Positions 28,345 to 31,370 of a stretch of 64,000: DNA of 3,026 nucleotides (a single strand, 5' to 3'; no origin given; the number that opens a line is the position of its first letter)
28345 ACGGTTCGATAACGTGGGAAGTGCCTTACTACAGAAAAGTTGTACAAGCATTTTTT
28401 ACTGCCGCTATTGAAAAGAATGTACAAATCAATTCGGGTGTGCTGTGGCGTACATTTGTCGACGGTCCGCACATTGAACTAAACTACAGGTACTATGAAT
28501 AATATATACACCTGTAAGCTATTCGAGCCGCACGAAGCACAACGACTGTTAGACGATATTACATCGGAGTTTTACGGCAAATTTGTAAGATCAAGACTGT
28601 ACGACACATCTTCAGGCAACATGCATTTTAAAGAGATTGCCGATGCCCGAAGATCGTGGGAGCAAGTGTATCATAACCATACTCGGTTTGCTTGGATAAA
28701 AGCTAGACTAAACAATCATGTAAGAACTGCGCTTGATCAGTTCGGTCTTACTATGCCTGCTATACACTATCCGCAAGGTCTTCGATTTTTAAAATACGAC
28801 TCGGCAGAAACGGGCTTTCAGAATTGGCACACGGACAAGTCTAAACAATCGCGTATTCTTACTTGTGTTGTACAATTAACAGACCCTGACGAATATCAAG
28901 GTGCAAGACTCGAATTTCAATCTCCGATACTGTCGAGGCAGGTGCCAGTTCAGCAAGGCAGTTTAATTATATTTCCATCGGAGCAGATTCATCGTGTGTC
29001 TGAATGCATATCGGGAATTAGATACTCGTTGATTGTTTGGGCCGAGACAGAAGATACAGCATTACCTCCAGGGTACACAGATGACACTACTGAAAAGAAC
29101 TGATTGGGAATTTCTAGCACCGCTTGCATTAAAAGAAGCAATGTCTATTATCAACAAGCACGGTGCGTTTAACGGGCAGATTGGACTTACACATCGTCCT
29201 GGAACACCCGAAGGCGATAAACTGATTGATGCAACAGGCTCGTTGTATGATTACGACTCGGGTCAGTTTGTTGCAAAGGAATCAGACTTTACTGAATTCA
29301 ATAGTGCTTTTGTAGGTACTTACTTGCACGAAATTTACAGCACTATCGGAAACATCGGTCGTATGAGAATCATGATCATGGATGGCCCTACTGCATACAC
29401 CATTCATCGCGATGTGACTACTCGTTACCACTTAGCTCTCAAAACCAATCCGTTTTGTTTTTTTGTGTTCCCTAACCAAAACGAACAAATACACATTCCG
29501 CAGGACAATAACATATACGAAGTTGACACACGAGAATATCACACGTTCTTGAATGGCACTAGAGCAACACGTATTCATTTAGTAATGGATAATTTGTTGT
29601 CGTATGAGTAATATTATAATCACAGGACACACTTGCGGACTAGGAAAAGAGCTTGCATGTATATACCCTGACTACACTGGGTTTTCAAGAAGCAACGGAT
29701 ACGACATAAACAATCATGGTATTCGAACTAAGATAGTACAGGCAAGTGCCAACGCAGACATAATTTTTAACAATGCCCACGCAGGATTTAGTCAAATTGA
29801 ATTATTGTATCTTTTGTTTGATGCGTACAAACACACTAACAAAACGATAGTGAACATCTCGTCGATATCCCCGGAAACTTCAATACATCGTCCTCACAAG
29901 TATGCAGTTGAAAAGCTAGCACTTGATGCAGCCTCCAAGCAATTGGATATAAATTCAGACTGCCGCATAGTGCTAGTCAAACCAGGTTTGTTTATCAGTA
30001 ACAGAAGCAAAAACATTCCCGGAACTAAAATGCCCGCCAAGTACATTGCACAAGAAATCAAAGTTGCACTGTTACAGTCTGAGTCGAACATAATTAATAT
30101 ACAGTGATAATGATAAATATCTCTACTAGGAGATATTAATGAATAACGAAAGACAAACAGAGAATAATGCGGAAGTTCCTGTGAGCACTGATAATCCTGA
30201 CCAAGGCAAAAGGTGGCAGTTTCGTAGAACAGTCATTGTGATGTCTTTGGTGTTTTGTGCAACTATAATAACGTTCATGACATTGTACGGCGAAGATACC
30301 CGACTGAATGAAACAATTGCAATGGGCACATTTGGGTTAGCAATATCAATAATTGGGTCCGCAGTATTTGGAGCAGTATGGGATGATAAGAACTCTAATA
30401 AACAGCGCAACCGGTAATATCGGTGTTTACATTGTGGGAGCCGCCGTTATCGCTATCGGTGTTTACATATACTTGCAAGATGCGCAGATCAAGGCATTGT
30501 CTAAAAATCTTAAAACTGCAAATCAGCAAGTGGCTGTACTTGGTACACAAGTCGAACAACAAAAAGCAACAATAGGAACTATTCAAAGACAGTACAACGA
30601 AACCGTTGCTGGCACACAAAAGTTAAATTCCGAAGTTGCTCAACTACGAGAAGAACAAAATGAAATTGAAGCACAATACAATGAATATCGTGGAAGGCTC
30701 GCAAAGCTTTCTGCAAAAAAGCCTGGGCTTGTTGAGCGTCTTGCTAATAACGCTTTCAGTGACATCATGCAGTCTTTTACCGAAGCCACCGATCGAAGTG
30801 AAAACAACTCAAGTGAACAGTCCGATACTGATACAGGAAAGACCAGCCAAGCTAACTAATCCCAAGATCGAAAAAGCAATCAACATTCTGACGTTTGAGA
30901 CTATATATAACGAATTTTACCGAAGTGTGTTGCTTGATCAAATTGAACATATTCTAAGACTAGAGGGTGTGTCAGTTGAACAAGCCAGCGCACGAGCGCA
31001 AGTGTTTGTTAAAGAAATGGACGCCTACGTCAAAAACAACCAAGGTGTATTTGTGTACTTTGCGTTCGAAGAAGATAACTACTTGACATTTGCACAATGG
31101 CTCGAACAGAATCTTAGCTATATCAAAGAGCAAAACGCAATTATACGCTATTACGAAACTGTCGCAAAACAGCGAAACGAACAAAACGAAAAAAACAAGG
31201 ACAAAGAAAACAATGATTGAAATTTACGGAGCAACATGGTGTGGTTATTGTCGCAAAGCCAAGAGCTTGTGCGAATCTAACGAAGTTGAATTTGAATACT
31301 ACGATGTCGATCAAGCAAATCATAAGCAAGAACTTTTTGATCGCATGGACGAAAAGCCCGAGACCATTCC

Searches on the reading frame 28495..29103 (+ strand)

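Call 55: search_protein_families(library=pfam, proteins=[window:28495-29103:+], max_evalue=0.01)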
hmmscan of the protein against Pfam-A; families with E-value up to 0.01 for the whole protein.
window:28495-29103:+ (202 aa): 1 family
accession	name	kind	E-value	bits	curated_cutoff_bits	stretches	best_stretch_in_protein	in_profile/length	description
PF13640.12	2OG-FeII_Oxy_3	-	1.9e-11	45.2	27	1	98-183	3-97/98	2OG-Fe(II) oxygenase superfamily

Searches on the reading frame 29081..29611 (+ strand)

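Call 55: search_protein_families(library=pfam, proteins=[window:29081-29611:+], max_evalue=0.01)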
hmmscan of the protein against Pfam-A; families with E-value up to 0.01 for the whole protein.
window:29081-29611:+ (176 aa): 1 family
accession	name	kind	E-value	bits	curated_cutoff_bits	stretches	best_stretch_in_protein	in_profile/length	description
PF05118.21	Asp_Arg_Hydrox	-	1.3e-05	25.5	22.6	1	91-170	74-153/157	Aspartyl/Asparaginyl beta-hydroxylase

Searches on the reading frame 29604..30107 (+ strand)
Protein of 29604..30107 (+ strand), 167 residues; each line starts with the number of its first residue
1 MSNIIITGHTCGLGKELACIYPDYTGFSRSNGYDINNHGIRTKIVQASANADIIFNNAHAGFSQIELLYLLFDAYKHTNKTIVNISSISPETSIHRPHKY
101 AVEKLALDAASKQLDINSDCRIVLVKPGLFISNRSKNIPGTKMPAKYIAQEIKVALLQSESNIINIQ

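Call 55: search_protein_families(library=pfam, proteins=[window:29604-30107:+], max_evalue=0.01)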
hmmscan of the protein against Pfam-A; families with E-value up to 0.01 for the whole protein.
window:29604-30107:+ (167 aa): 1 family
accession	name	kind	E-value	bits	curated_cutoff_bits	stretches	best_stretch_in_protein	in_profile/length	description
PF00106.31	adh_short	-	0.0021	18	26.6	0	56-136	107-188/195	short chain dehydrogenase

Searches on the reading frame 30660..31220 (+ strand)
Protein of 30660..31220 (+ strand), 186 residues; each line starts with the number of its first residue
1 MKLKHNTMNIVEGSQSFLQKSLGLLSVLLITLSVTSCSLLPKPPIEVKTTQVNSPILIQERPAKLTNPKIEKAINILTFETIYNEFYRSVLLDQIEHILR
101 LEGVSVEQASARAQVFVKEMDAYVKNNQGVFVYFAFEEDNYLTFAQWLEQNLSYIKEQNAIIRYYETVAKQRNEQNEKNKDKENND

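Call 55: search_protein_families(library=pfam, proteins=[window:30660-31220:+], max_evalue=0.01)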
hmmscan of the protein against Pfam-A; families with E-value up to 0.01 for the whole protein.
window:30660-31220:+ (186 aa): 1 family
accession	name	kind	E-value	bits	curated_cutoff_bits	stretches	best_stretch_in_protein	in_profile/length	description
PF08401.16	ArdcN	-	0.0026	18.4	22.6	1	113-182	34-109/123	N-terminal domain of anti-restriction factor ArdC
